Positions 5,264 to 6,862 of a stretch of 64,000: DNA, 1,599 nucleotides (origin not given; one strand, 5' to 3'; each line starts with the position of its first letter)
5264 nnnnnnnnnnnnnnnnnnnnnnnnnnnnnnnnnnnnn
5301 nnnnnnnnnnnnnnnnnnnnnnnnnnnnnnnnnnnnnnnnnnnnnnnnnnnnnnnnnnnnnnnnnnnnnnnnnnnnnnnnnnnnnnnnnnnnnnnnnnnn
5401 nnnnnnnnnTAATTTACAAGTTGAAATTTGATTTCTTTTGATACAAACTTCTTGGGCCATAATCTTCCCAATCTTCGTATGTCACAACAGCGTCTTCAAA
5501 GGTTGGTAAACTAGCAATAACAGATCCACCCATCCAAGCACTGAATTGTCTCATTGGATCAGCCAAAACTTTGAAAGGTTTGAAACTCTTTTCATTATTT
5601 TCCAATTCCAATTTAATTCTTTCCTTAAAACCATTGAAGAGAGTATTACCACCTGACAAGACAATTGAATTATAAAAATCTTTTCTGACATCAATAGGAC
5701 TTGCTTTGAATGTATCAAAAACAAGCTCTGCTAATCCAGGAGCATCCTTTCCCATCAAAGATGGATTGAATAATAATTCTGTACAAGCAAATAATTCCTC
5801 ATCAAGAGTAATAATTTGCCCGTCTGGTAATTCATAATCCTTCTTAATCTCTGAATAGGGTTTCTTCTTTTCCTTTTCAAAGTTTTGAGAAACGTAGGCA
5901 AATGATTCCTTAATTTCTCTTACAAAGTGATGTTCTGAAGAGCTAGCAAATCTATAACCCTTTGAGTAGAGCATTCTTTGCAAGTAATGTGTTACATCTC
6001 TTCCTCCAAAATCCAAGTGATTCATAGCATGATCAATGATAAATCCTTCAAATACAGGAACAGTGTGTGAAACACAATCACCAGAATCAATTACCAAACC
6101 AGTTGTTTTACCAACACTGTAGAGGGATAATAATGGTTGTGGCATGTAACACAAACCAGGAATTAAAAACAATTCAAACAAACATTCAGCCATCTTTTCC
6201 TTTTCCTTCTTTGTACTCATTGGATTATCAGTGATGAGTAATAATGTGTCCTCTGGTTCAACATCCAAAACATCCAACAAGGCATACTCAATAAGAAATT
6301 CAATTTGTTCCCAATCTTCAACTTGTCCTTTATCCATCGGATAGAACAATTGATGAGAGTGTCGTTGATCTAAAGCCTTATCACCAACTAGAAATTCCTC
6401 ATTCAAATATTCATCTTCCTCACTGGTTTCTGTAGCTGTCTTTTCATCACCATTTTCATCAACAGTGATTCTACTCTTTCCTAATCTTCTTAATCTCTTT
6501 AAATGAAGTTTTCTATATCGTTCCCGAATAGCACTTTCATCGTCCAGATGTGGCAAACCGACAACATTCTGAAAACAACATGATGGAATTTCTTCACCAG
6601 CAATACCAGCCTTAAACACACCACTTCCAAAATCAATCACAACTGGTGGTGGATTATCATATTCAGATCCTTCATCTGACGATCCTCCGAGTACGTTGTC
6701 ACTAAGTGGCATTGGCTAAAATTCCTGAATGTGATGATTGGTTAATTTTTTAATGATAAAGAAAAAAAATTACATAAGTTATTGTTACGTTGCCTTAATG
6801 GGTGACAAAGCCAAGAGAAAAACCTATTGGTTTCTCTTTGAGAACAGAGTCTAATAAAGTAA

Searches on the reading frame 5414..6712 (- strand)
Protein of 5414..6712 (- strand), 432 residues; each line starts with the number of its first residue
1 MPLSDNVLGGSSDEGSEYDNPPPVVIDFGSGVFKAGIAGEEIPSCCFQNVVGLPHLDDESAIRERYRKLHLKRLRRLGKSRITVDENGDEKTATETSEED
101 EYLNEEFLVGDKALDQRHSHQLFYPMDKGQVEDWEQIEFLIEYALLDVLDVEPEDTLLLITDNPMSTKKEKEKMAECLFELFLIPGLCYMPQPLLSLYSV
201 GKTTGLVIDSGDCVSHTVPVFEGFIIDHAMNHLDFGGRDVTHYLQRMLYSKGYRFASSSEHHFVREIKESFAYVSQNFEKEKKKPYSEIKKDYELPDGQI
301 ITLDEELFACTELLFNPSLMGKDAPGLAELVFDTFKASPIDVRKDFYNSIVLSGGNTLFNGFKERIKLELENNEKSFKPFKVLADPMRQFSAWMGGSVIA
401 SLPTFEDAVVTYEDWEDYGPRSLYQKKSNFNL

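Call 13: search_protein_families(library=pfam, proteins=[window:5414-6712:-], max_evalue=0.001)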
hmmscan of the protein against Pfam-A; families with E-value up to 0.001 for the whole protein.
window:5414-6712:- (432 aa): 1 family
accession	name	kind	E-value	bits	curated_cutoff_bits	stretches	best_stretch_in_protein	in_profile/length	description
PF00022.25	Actin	-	1e-95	321.2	27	1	22-424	5-406/410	Actin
